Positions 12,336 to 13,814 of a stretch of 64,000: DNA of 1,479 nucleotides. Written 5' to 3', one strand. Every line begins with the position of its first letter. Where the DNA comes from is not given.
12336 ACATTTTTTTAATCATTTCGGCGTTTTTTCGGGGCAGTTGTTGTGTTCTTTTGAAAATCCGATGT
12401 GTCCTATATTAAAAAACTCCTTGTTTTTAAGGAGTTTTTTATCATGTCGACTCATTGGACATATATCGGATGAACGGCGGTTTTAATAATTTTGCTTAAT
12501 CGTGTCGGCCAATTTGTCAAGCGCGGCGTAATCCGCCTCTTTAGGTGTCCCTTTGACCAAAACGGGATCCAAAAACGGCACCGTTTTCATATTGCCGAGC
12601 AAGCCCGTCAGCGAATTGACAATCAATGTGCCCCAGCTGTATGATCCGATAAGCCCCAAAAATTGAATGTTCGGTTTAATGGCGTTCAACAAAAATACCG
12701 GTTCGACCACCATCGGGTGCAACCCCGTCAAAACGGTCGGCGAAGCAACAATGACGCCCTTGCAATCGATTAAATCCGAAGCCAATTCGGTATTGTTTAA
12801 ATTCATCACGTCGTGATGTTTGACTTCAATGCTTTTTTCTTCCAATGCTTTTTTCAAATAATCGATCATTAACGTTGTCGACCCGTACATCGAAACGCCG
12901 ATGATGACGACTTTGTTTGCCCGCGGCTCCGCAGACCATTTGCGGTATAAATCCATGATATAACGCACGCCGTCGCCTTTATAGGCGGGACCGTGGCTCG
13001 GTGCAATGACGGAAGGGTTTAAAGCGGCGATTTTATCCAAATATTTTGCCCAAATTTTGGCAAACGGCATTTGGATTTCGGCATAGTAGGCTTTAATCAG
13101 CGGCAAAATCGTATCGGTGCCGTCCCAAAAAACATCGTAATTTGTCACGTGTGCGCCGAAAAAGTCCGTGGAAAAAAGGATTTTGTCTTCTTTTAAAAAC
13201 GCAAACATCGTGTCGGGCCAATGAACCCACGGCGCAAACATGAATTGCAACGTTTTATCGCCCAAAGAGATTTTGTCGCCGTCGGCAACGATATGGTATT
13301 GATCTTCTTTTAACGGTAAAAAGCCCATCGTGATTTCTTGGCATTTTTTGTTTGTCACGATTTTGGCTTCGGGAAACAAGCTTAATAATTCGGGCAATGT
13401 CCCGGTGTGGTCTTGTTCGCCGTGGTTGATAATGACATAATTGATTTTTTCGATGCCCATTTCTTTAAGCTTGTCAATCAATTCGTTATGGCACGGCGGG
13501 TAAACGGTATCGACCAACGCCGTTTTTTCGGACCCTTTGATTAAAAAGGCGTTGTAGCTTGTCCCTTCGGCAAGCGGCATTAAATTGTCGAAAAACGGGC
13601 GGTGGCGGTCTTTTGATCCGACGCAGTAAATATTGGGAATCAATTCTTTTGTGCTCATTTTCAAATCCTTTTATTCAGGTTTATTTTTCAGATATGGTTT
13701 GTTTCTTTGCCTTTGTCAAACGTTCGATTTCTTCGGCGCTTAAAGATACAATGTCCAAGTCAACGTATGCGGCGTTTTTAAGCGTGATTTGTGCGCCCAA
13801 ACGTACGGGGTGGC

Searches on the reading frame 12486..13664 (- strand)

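Call 80: search_protein_families(library=pfam, proteins=[window:12486-13664:-], max_evalue=0.00001)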
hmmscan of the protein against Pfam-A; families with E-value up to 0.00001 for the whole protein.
window:12486-13664:- (393 aa): 2 families
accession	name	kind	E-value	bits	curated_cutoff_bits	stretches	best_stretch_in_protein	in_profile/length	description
PF19583.5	ODP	-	7.3e-26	91.7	27.2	1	37-225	3-194/194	ODP family beta lactamase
PF00753.33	Lactamase_B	-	5.7e-13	49.7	22.7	1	36-224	5-196/196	Metallo-beta-lactamase superfamily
